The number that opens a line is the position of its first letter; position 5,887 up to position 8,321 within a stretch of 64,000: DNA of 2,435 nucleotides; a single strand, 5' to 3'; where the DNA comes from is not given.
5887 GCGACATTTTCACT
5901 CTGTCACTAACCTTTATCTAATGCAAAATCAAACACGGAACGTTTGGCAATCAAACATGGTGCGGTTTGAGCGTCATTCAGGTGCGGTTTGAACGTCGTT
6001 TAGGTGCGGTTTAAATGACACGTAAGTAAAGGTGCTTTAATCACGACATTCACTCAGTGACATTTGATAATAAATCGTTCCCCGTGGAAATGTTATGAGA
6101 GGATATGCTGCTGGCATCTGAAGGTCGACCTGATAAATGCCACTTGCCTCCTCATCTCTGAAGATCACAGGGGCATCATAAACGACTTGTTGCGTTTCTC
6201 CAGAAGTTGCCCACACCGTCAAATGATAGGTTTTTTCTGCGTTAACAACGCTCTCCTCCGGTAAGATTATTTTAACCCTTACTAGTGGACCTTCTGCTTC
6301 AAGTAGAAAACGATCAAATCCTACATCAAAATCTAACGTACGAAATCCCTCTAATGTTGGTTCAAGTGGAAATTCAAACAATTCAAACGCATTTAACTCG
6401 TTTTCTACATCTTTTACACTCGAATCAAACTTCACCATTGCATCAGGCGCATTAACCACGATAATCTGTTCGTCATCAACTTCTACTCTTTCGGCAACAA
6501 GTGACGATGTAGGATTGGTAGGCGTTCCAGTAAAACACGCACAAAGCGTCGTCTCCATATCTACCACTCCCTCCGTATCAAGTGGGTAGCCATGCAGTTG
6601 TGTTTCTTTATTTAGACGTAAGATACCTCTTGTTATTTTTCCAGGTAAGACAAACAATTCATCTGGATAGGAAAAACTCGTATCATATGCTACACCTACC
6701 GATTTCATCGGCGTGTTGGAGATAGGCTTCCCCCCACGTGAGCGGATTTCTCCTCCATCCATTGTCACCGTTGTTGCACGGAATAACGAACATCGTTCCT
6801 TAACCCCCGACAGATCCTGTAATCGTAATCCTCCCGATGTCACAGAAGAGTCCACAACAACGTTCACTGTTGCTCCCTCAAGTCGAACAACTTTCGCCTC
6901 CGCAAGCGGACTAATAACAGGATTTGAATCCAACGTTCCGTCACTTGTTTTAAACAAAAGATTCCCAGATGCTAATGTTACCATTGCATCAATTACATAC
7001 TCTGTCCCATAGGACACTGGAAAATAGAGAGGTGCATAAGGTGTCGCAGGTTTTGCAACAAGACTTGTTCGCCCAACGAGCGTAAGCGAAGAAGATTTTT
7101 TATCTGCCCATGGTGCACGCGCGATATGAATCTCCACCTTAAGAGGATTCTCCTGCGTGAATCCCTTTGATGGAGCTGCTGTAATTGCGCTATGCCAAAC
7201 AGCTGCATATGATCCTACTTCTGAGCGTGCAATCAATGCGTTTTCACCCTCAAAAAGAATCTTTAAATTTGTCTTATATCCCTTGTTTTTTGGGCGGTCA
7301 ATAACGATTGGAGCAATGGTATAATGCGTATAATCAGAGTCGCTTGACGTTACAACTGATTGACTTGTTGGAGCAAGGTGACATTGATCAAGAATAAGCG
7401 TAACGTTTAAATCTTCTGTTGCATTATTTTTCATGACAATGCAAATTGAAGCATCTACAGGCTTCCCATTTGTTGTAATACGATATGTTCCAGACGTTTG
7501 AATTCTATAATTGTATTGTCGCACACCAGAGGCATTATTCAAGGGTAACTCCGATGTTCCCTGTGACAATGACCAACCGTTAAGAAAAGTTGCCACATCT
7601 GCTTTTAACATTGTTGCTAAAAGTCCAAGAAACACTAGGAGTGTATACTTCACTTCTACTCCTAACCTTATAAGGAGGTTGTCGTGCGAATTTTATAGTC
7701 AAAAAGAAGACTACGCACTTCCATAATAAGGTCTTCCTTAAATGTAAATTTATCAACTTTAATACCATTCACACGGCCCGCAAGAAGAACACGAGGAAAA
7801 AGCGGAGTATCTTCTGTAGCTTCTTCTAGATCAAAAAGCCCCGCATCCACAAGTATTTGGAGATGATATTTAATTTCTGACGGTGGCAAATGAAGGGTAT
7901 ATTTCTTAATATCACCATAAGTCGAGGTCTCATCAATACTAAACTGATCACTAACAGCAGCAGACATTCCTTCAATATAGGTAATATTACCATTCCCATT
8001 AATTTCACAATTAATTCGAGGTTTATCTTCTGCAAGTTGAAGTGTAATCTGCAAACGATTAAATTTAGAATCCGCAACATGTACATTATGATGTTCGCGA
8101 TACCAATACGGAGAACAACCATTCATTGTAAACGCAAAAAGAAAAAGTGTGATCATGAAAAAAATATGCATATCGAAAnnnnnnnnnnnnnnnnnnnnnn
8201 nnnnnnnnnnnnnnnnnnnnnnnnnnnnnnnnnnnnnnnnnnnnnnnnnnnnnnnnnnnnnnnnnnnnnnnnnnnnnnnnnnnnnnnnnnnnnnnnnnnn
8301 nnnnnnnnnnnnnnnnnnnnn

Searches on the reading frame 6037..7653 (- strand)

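Call 26: search_protein_families(library=pfam, proteins=[window:6037-7653:-])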
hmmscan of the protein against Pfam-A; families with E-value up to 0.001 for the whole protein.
window:6037-7653:- (538 aa): 0 families

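Call 67: search_protein_families(library=pfam, proteins=[window:6037-7653:-], max_evalue=1)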
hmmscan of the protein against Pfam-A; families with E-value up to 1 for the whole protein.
window:6037-7653:- (538 aa): 1 family
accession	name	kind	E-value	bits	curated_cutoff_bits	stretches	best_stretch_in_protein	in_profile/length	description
PF16845.11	SQAPI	-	0.13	13.1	31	1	452-497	23-67/83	Aspartic acid proteinase inhibitor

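Call 68: search_protein_families(library=ncbifam, proteins=[window:6037-7653:-], max_evalue=0.1)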
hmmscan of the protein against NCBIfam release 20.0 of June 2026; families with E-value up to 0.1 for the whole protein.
window:6037-7653:- (538 aa): 0 families

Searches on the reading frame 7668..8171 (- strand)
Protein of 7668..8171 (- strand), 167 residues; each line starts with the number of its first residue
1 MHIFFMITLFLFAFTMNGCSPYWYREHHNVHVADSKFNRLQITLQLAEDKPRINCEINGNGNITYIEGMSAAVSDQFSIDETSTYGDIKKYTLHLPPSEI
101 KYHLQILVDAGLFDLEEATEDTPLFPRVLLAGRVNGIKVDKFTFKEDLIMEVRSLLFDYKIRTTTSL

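Call 26: search_protein_families(library=pfam, proteins=[window:7668-8171:-])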
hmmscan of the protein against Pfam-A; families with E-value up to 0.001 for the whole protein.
window:7668-8171:- (167 aa): 1 family
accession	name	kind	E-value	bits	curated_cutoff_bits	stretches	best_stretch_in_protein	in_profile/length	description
PF01022.26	HTH_5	-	0.00015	22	22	0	93-112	25-44/47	Bacterial regulatory protein, arsR family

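Call 67: search_protein_families(library=pfam, proteins=[window:7668-8171:-], max_evalue=1)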
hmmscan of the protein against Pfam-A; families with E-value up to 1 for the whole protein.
window:7668-8171:- (167 aa): 2 families
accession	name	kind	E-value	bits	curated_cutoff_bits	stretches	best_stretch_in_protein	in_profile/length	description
PF01022.26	HTH_5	-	0.00015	22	22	1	93-112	25-44/47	Bacterial regulatory protein, arsR family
PF12840.13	HTH_20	-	0.0011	19.4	27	1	92-112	27-47/51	Helix-turn-helix domain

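Call 68: search_protein_families(library=ncbifam, proteins=[window:7668-8171:-], max_evalue=0.1)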
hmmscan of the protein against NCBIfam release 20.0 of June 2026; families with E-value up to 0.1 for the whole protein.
window:7668-8171:- (167 aa): 0 families

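Call 86: search_solved_structures(query=window:7668-8171:-, max_evalue=10)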
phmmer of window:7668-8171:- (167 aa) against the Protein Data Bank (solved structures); distinct sequences matched with E-value up to 10: 5.
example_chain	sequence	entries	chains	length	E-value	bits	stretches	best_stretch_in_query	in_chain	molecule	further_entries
9hpo_A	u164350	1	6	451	0.26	14.3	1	60-119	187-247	RuvB-like 1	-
9ge5_A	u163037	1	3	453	0.26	14.3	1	60-119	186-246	RuvB-like 1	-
2c9o_A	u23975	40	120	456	0.26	14.3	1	60-119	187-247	RUVB-LIKE 1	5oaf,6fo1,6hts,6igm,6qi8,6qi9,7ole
9ema_A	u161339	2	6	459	0.27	14.3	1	60-119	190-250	RuvB-like 1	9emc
7aho_A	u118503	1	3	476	0.29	14.2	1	60-119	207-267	RuvB-like 1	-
